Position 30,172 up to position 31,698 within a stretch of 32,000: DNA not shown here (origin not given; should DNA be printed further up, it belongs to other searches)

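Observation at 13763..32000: Dispersed anaerobic benzoyl-CoA ring-reduction pathway (bcrC-bcrB, dch, had-like) in a probable Asgard archaeon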

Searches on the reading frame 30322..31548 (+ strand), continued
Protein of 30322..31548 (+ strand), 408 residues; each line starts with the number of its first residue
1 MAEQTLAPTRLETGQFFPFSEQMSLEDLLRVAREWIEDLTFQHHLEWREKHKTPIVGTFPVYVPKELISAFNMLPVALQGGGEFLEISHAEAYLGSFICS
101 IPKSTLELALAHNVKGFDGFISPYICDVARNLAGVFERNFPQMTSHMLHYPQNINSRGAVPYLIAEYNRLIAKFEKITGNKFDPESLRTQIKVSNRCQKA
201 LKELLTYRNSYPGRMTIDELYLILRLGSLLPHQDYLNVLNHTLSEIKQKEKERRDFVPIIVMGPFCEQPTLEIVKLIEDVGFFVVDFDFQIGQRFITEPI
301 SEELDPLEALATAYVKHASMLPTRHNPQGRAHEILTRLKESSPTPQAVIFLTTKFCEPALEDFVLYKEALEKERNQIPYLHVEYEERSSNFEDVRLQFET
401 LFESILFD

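Call 46: search_protein_families(library=ncbifam, proteins=[P0123, P0126, P0124, P0127, P0133, P0130, P0140, P0144, P0122, P0129], max_evalue=1e-30)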
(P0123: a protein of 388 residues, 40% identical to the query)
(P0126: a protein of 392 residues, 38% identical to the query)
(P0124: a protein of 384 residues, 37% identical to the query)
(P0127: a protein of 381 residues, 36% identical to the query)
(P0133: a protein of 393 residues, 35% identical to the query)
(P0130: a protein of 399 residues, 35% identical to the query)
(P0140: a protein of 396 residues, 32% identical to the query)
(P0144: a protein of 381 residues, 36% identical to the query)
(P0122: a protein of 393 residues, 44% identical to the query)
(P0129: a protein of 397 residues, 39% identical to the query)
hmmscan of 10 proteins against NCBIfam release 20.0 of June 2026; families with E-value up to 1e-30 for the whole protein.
P0123 (388 aa): 4 families
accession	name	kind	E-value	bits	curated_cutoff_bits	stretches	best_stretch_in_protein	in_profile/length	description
TIGR02263.1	benz_CoA_red_C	equivalog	1.4e-89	300.7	421.15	1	9-384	3-379/380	benzoyl-CoA reductase subunit C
NF052456.1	HyiscapDhHadC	equivalog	8e-62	209.3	700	1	8-384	2-371/372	(R)-2-hydroxyisocaproyl-CoA dehydratase subunit beta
NF040772.1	double_cubane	equivalog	7.6e-36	123.9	350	1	26-384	10-371/372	double-cubane-cluster-containing anaerobic reductase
TIGR03190.1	benz_CoA_bzdN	equivalog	3.2e-32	111.8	453.8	1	25-384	17-370/377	benzoyl-CoA reductase, bzd-type, subunit N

P0126 (392 aa): 3 families
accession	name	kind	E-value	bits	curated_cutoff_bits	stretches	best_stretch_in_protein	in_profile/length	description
TIGR02263.1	benz_CoA_red_C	equivalog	1.7e-89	300.4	421.15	1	13-388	4-379/380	benzoyl-CoA reductase subunit C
NF052456.1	HyiscapDhHadC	equivalog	1.3e-55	188.9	700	1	19-388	10-371/372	(R)-2-hydroxyisocaproyl-CoA dehydratase subunit beta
NF040772.1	double_cubane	equivalog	2.8e-37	128.6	350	1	37-389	18-372/372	double-cubane-cluster-containing anaerobic reductase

P0124 (384 aa): 4 families
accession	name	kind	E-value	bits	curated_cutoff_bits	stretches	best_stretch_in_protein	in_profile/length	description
TIGR02263.1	benz_CoA_red_C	equivalog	3.2e-96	322.6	421.15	1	8-380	5-379/380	benzoyl-CoA reductase subunit C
NF052456.1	HyiscapDhHadC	equivalog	1.3e-67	228.4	700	1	4-380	1-371/372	(R)-2-hydroxyisocaproyl-CoA dehydratase subunit beta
TIGR03190.1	benz_CoA_bzdN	equivalog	3.3e-38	131.4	453.8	1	23-381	18-371/377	benzoyl-CoA reductase, bzd-type, subunit N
NF040772.1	double_cubane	equivalog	3.4e-36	125.1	350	1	22-381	11-372/372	double-cubane-cluster-containing anaerobic reductase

P0127 (381 aa): 2 families
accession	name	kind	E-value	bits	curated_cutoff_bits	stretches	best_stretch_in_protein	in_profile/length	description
TIGR02263.1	benz_CoA_red_C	equivalog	4.1e-90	302.5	421.15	1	5-375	5-378/380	benzoyl-CoA reductase subunit C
NF052456.1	HyiscapDhHadC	equivalog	1.5e-51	175.5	700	1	18-375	17-370/372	(R)-2-hydroxyisocaproyl-CoA dehydratase subunit beta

P0133 (393 aa): 3 families
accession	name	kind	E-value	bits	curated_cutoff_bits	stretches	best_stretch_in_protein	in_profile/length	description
TIGR02263.1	benz_CoA_red_C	equivalog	8.2e-71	238.9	421.15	1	22-386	7-380/380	benzoyl-CoA reductase subunit C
NF052456.1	HyiscapDhHadC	equivalog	6.1e-50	170.2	700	1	17-384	2-370/372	(R)-2-hydroxyisocaproyl-CoA dehydratase subunit beta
NF040772.1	double_cubane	equivalog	1.6e-36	126.1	350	1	33-386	10-372/372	double-cubane-cluster-containing anaerobic reductase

P0130 (399 aa): 3 families
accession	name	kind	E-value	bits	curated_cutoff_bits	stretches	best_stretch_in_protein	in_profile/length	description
TIGR02263.1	benz_CoA_red_C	equivalog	1.6e-155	517.8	421.15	1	17-393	3-380/380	benzoyl-CoA reductase subunit C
NF052456.1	HyiscapDhHadC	equivalog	1.6e-57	195.1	700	1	32-391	17-370/372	(R)-2-hydroxyisocaproyl-CoA dehydratase subunit beta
NF040772.1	double_cubane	equivalog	6.1e-38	130.8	350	1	35-381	11-363/372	double-cubane-cluster-containing anaerobic reductase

P0140 (396 aa): 3 families
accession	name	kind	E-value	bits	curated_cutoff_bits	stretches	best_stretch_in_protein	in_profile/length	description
TIGR02263.1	benz_CoA_red_C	equivalog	3.6e-126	421.2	421.15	1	5-383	2-380/380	benzoyl-CoA reductase subunit C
NF052456.1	HyiscapDhHadC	equivalog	3.8e-50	170.9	700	1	24-381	20-370/372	(R)-2-hydroxyisocaproyl-CoA dehydratase subunit beta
NF040772.1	double_cubane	equivalog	8.1e-31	107.4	350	1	24-379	13-368/372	double-cubane-cluster-containing anaerobic reductase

P0144 (381 aa): 3 families
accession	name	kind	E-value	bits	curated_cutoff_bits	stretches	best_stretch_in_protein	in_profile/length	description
TIGR02263.1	benz_CoA_red_C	equivalog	1.7e-62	211.6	421.15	1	11-374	7-377/380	benzoyl-CoA reductase subunit C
NF052456.1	HyiscapDhHadC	equivalog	3.8e-56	190.6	700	1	7-377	3-372/372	(R)-2-hydroxyisocaproyl-CoA dehydratase subunit beta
NF040772.1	double_cubane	equivalog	1.3e-35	123.1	350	1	26-377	13-372/372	double-cubane-cluster-containing anaerobic reductase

P0122 (393 aa): 4 families
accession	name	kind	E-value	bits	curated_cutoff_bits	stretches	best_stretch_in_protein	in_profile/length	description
TIGR02263.1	benz_CoA_red_C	equivalog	4.9e-105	351.6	421.15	1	13-387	4-380/380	benzoyl-CoA reductase subunit C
NF052456.1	HyiscapDhHadC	equivalog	4.3e-54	183.8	700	1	30-385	20-370/372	(R)-2-hydroxyisocaproyl-CoA dehydratase subunit beta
TIGR03190.1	benz_CoA_bzdN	equivalog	2.7e-38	131.8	453.8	1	31-386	20-370/377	benzoyl-CoA reductase, bzd-type, subunit N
NF040772.1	double_cubane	equivalog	2e-37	129.1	350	1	33-387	14-372/372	double-cubane-cluster-containing anaerobic reductase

P0129 (397 aa): 2 families
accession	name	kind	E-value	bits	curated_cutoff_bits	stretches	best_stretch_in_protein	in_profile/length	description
TIGR02263.1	benz_CoA_red_C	equivalog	2e-62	211.4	421.15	1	28-388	24-380/380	benzoyl-CoA reductase subunit C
NF052456.1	HyiscapDhHadC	equivalog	2.7e-46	158.2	700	1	34-386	28-370/372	(R)-2-hydroxyisocaproyl-CoA dehydratase subunit beta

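Call 47: search_protein_families(library=ncbifam, proteins=[P0150, P0192, P0155, P0180, P0170, P0189, P0163, P0203, P0195], max_evalue=1e-30)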
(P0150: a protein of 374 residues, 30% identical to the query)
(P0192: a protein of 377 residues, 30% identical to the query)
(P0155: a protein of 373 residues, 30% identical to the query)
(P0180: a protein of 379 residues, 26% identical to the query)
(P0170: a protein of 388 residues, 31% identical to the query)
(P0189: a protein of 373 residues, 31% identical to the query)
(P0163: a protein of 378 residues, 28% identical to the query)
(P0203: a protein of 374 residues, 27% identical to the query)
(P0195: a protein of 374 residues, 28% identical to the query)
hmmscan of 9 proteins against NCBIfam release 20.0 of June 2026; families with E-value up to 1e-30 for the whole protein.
P0150 (374 aa): 4 families
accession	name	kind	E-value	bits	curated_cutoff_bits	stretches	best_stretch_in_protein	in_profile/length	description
NF052456.1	HyiscapDhHadC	equivalog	2.6e-96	322.8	700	1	6-373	5-372/372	(R)-2-hydroxyisocaproyl-CoA dehydratase subunit beta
TIGR02263.1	benz_CoA_red_C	equivalog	1.7e-61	208.3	421.15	1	12-368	11-375/380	benzoyl-CoA reductase subunit C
NF040772.1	double_cubane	equivalog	6.5e-49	166.9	350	1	13-373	5-372/372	double-cubane-cluster-containing anaerobic reductase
TIGR03190.1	benz_CoA_bzdN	equivalog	5.5e-39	134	453.8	1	21-373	19-371/377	benzoyl-CoA reductase, bzd-type, subunit N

P0192 (377 aa): 4 families
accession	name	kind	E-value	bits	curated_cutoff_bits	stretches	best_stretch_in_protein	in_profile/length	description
NF052456.1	HyiscapDhHadC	equivalog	4.6e-119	397.6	700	1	5-376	1-372/372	(R)-2-hydroxyisocaproyl-CoA dehydratase subunit beta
TIGR02263.1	benz_CoA_red_C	equivalog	4.6e-48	164.1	421.15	1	21-374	18-378/380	benzoyl-CoA reductase subunit C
NF040772.1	double_cubane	equivalog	5.8e-40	137.5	350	1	22-376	10-372/372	double-cubane-cluster-containing anaerobic reductase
TIGR03190.1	benz_CoA_bzdN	equivalog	8.4e-34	117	453.8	1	16-375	11-370/377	benzoyl-CoA reductase, bzd-type, subunit N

P0155 (373 aa): 4 families
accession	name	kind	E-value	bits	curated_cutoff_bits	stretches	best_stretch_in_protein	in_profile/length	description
NF052456.1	HyiscapDhHadC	equivalog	3.3e-68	230.3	700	1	5-369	3-371/372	(R)-2-hydroxyisocaproyl-CoA dehydratase subunit beta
TIGR02263.1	benz_CoA_red_C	equivalog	4.7e-57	193.7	421.15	1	6-364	4-374/380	benzoyl-CoA reductase subunit C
TIGR03190.1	benz_CoA_bzdN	equivalog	5.9e-47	160.2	453.8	1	8-370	5-371/377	benzoyl-CoA reductase, bzd-type, subunit N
NF040772.1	double_cubane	equivalog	6.6e-41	140.6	350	1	20-369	10-371/372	double-cubane-cluster-containing anaerobic reductase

P0180 (379 aa): 4 families
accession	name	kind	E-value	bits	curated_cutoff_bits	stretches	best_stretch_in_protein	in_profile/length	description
NF052456.1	HyiscapDhHadC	equivalog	3.7e-67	226.8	700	1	1-375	1-372/372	(R)-2-hydroxyisocaproyl-CoA dehydratase subunit beta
TIGR02263.1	benz_CoA_red_C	equivalog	9.3e-64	215.7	421.15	1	16-364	17-366/380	benzoyl-CoA reductase subunit C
TIGR03190.1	benz_CoA_bzdN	equivalog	4.3e-52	177.2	453.8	1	4-376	3-372/377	benzoyl-CoA reductase, bzd-type, subunit N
NF040772.1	double_cubane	equivalog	1.3e-48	166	350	1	20-375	12-372/372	double-cubane-cluster-containing anaerobic reductase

P0170 (388 aa): 4 families
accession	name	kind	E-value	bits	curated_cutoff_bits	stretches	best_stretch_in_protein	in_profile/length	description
NF052456.1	HyiscapDhHadC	equivalog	3.3e-54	184.2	700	1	1-377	1-371/372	(R)-2-hydroxyisocaproyl-CoA dehydratase subunit beta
TIGR02263.1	benz_CoA_red_C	equivalog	2.3e-51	175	421.15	1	21-377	22-379/380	benzoyl-CoA reductase subunit C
TIGR03190.1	benz_CoA_bzdN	equivalog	3.3e-45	154.5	453.8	1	9-378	8-371/377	benzoyl-CoA reductase, bzd-type, subunit N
NF040772.1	double_cubane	equivalog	6.4e-45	153.8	350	1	23-378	16-372/372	double-cubane-cluster-containing anaerobic reductase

P0189 (373 aa): 4 families
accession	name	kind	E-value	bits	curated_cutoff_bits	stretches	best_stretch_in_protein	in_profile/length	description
TIGR03190.1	benz_CoA_bzdN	equivalog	9.9e-65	218.8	453.8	1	19-370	18-370/377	benzoyl-CoA reductase, bzd-type, subunit N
NF052456.1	HyiscapDhHadC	equivalog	2.4e-63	214.3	700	1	1-371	1-372/372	(R)-2-hydroxyisocaproyl-CoA dehydratase subunit beta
NF040772.1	double_cubane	equivalog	3.3e-61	207.4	350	1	13-371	6-372/372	double-cubane-cluster-containing anaerobic reductase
TIGR02263.1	benz_CoA_red_C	equivalog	1e-55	189.3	421.15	1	23-362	25-371/380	benzoyl-CoA reductase subunit C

P0163 (378 aa): 4 families
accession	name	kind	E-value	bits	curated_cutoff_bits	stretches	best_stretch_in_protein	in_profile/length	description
NF052456.1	HyiscapDhHadC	equivalog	1e-67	228.6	700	1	5-374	3-372/372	(R)-2-hydroxyisocaproyl-CoA dehydratase subunit beta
TIGR03190.1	benz_CoA_bzdN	equivalog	3.7e-55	187.2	453.8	1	18-375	15-372/377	benzoyl-CoA reductase, bzd-type, subunit N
NF040772.1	double_cubane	equivalog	1.5e-52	178.9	350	1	20-374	11-372/372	double-cubane-cluster-containing anaerobic reductase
TIGR02263.1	benz_CoA_red_C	equivalog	4.3e-48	164.2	421.15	1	22-367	21-373/380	benzoyl-CoA reductase subunit C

P0203 (374 aa): 4 families
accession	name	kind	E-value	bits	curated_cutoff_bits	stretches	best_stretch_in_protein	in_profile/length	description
NF052456.1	HyiscapDhHadC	equivalog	1.3e-78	264.5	700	1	1-373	1-372/372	(R)-2-hydroxyisocaproyl-CoA dehydratase subunit beta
NF040772.1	double_cubane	equivalog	3.8e-63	213.8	350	1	11-373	4-372/372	double-cubane-cluster-containing anaerobic reductase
TIGR02263.1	benz_CoA_red_C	equivalog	1e-57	195.8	421.15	1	19-351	20-358/380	benzoyl-CoA reductase subunit C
TIGR03190.1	benz_CoA_bzdN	equivalog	5.2e-54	183.5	453.8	1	14-373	13-371/377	benzoyl-CoA reductase, bzd-type, subunit N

P0195 (374 aa): 3 families
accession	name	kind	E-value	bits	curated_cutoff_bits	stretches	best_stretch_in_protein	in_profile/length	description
NF052456.1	HyiscapDhHadC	equivalog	4.4e-67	226.6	700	1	2-368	5-372/372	(R)-2-hydroxyisocaproyl-CoA dehydratase subunit beta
TIGR02263.1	benz_CoA_red_C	equivalog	3.8e-48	164.3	421.15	1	22-359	27-371/380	benzoyl-CoA reductase subunit C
NF040772.1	double_cubane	equivalog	1e-34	120.2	350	1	21-368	16-372/372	double-cubane-cluster-containing anaerobic reductase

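Call 55: search_solved_structures(query=L007:5785-6603:+, max_evalue=1e-10)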
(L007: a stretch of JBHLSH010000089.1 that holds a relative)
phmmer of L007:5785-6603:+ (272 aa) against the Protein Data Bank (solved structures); distinct sequences matched with E-value up to 1e-10: 5.
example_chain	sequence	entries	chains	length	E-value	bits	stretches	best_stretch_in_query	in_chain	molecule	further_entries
9gai_D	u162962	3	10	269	9.7e-94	316.5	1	5-259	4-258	3-methylbenzoyl-CoA reductase alpha subunit MbdQ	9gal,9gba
1hux_A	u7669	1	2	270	9.3e-71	241.2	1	2-260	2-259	ACTIVATOR OF (R)-2-HYDROXYGLUTARYL-COA DEHYDRATASE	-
4eht_A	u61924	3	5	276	2.4e-63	216.9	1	6-266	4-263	Activator of 2-hydroxyisocaproyl-CoA dehydratase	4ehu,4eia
9gai_C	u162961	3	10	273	6.1e-49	169.7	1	6-255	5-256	3-methylbenzoyl-CoA reductase delta subunit MbdP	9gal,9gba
7yyl_E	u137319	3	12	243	3.1e-43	151.1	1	5-257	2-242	Putative CoA-substrate-specific enzyme activase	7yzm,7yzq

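Call 56: search_solved_structures(query=L007:6600-7397:+, max_evalue=1e-10)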
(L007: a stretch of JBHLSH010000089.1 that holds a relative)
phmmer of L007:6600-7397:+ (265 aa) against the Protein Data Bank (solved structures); distinct sequences matched with E-value up to 1e-10: 5.
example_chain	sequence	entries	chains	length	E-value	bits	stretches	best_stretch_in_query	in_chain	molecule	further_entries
9gai_D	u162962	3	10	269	2.3e-57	197.5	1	2-260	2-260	3-methylbenzoyl-CoA reductase alpha subunit MbdQ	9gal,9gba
9gai_C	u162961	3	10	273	6.6e-56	192.7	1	1-262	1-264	3-methylbenzoyl-CoA reductase delta subunit MbdP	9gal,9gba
4eht_A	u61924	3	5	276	3.2e-53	184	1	4-262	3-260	Activator of 2-hydroxyisocaproyl-CoA dehydratase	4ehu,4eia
1hux_A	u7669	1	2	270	3.1e-43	151.3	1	3-258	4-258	ACTIVATOR OF (R)-2-HYDROXYGLUTARYL-COA DEHYDRATASE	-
7yyl_E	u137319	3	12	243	4.2e-24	88.6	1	5-254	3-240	Putative CoA-substrate-specific enzyme activase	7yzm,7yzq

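Call 59: find_encoding_contigs(protein=P0130, flank=8000, max_places=2)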
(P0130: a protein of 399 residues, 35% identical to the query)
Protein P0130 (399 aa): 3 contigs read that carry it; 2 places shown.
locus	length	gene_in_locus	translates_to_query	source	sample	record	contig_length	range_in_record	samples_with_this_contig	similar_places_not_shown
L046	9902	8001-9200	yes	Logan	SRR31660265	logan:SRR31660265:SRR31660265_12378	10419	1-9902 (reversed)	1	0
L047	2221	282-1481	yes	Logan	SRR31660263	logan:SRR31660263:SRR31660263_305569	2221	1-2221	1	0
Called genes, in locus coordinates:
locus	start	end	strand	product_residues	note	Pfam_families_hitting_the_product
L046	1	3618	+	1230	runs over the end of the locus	PF00873:ACR_tran, PF02355:SecD_SecF_C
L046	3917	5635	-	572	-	PF02310:B12-binding, PF04055:Radical_SAM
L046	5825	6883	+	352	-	PF08240:ADH_N, PF00107:ADH_zinc_N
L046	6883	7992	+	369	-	PF00378:ECH_1, PF16113:ECH_2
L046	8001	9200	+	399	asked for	PF06050:HGD-D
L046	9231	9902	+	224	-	?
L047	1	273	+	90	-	?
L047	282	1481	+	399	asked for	PF06050:HGD-D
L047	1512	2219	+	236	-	?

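Call 60: find_encoding_contigs(protein=P0026, flank=10000, max_places=2)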
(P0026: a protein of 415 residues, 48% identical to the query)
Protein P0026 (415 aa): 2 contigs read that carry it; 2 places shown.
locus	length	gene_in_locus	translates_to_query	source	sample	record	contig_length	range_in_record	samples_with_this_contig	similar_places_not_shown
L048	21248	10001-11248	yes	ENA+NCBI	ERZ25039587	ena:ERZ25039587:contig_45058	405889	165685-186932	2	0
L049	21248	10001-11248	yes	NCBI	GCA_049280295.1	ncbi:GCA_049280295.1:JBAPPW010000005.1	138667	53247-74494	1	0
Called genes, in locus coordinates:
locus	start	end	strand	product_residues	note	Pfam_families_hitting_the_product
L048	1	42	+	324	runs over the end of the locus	-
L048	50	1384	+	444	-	PF01979:Amidohydro_1, PF07969:Amidohydro_3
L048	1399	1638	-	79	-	-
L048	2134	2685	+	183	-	PF00578:AhpC-TSA, PF08534:Redoxin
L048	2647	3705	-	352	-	PF01798:Nop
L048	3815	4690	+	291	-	PF00378:ECH_1, PF16113:ECH_2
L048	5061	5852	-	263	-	PF00378:ECH_1, PF16113:ECH_2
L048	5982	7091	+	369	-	PF00378:ECH_1, PF16113:ECH_2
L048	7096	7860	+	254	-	PF06050:HGD-D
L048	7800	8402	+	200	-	PF06050:HGD-D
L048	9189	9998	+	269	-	PF01869:BcrAD_BadFG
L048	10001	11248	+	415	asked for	PF06050:HGD-D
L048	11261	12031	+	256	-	PF00378:ECH_1, PF16113:ECH_2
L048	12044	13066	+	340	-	PF08240:ADH_N, PF00107:ADH_zinc_N, PF13602:ADH_zinc_N_2 (weak)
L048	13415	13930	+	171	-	-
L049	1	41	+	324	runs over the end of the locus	-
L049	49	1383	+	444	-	PF01979:Amidohydro_1, PF07969:Amidohydro_3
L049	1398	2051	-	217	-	PF21948:LplA-B_cat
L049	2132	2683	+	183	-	PF00578:AhpC-TSA, PF08534:Redoxin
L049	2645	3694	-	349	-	PF01798:Nop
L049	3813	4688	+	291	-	PF00378:ECH_1, PF16113:ECH_2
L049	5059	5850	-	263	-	PF00378:ECH_1, PF16113:ECH_2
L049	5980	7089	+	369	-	PF00378:ECH_1, PF16113:ECH_2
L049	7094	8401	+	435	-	PF06050:HGD-D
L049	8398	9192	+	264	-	PF01869:BcrAD_BadFG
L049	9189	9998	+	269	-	PF01869:BcrAD_BadFG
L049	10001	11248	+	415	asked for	PF06050:HGD-D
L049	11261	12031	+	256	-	PF00378:ECH_1, PF16113:ECH_2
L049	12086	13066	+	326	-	PF08240:ADH_N, PF00107:ADH_zinc_N, PF13602:ADH_zinc_N_2 (weak)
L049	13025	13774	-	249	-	PF04967:HTH_10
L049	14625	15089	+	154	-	PF00582:Usp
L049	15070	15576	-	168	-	PF00252:Ribosomal_L16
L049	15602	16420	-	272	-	PF00288:GHMP_kinases_N (weak)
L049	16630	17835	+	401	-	PF16450:Prot_ATP_ID_OB_C, PF07724:AAA_2 (faint), PF13191:AAA_16 (faint), PF00004:AAA, PF07728:AAA_5 (weak), PF20720:nSTAND3 (faint), PF17862:AAA_lid_3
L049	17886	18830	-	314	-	PF03144:GTP_EFTU_D2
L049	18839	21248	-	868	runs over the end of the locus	PF02861:Clp_N, PF23569:NBD_SMAX1, PF00004:AAA, PF17871:AAA_lid_9, PF00004:AAA, PF07724:AAA_2, PF07728:AAA_5, PF10431:ClpB_D2-small, +9 more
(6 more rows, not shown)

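Call 62: search_protein_families(library=ncbifam, proteins=[L049:5980-7089:+, L008:3089-4033:+, L049:11261-12031:+, L049:12044-13066:+, L046:5819-6883:+], max_evalue=1e-40)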
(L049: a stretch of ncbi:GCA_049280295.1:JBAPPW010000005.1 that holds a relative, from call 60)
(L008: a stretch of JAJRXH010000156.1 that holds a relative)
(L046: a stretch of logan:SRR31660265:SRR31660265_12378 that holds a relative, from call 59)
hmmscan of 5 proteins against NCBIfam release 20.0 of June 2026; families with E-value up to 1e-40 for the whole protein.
L049:5980-7089:+ (369 aa): 4 families
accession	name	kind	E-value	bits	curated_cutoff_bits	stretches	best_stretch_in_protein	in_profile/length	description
TIGR03200.1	dearomat_oah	equivalog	2.3e-62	211.2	464.45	1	39-225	38-224/360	6-oxocyclohex-1-ene-1-carbonyl-CoA hydratase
TIGR03210.1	badI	equivalog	1.3e-44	152.4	467.6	0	28-213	1-182/256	2-ketocyclohexanecarboxyl-CoA hydrolase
NF005637.0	PRK07396.1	equivalog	2.3e-44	151.8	380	1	27-215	11-197/273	1,4-dihydroxy-2-naphthoyl-CoA synthase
TIGR01929.1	menB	equivalog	1.4e-42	146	342.7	0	28-216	1-188/259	1,4-dihydroxy-2-naphthoyl-CoA synthase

L008:3089-4033:+ (314 aa): 9 families
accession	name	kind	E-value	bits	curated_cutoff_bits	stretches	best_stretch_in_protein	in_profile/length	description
NF005637.0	PRK07396.1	equivalog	1.6e-58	198.3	380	1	10-276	10-273/273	1,4-dihydroxy-2-naphthoyl-CoA synthase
TIGR03210.1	badI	equivalog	7e-58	195.9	467.6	1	12-271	1-255/256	2-ketocyclohexanecarboxyl-CoA hydrolase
TIGR03200.1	dearomat_oah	equivalog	7.9e-57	193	464.45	1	24-196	39-211/360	6-oxocyclohex-1-ene-1-carbonyl-CoA hydratase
TIGR01929.1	menB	equivalog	1.9e-55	188.2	342.7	1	12-271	1-258/259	1,4-dihydroxy-2-naphthoyl-CoA synthase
NF004475.0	PRK05809.1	subfamily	1e-49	169.4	394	1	11-269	2-257/260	short-chain-enoyl-CoA hydratase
NF042430.2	EnCoAhydt_DpgD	equivalog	8.4e-47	159.8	400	1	17-269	1-255/258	enoyl-CoA-hydratase DpgD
NF005802.0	PRK07657.1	equivalog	5.7e-45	153.9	363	1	20-269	11-257/260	enoyl-CoA hydratase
NF004840.0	PRK06190.1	equivalog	1.3e-43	149.5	253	1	15-228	6-215/260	enoyl-CoA hydratase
NF006566.0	PRK09076.1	subfamily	5.6e-42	144.1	286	1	13-269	5-257/260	enoyl-CoA hydratase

L049:11261-12031:+ (256 aa): 1 family
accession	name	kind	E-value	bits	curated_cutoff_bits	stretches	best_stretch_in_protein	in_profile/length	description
TIGR03189.1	dienoyl_CoA_hyt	equivalog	1.9e-41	142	292.5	1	23-255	17-250/251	cyclohexa-1,5-dienecarbonyl-CoA hydratase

L049:12044-13066:+ (340 aa): 11 families
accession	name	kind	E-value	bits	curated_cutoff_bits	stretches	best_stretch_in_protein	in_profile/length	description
TIGR03201.1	dearomat_had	equivalog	2.7e-81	273.4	338.65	1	8-338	6-346/349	6-hydroxycyclohex-1-ene-1-carbonyl-CoA dehydrogenase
TIGR03989.1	Rxyl_3153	subfamily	1.6e-56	192.2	440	0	117-338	139-368/370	NDMA-dependent alcohol dehydrogenase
NF041097.1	keto_inos_dh_IolM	equivalog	9.7e-56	189.1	450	1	13-337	40-386/389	scyllo-inosose 3-dehydrogenase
NF010344.0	PRK13771.1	subfamily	7.2e-55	186.3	349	1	1-332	1-324/334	putative alcohol dehydrogenase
NF006940.0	PRK09422.1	equivalog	2.4e-50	171.4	344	1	1-332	1-326/338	alcohol dehydrogenase AdhP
TIGR00692.1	tdh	equivalog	5.5e-50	170.3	458.35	1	14-336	12-336/340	L-threonine 3-dehydrogenase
NF003808.0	PRK05396.1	equivalog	6.4e-50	169.9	380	1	9-333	9-333/341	L-threonine 3-dehydrogenase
NF041172.1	AcrlCoa_red_Thmprot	equivalog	5.1e-49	167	500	1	1-332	1-325/334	acryloyl-CoA reductase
TIGR03451.1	mycoS_dep_FDH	equivalog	1.9e-45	155.3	512.9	1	3-338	4-356/358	S-(hydroxymethyl)mycothiol dehydrogenase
TIGR02818.1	adh_III_F_hyde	equivalog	2e-44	152.2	543.95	0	118-338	139-366/368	S-(hydroxymethyl)glutathione dehydrogenase/class III alcohol dehydrogenase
NF047908.1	AldhRedAhr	equivalog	2.3e-41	141.8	470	1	10-333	13-327/335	NADPH-dependent aldehyde reductase Ahr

L046:5819-6883:+ (354 aa): 2 families
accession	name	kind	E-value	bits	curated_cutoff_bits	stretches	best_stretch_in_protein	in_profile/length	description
TIGR03201.1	dearomat_had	equivalog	2.4e-124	414.9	338.65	1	11-351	5-349/349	6-hydroxycyclohex-1-ene-1-carbonyl-CoA dehydrogenase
NF041097.1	keto_inos_dh_IolM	equivalog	1.7e-42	145.4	450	1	25-338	50-377/389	scyllo-inosose 3-dehydrogenase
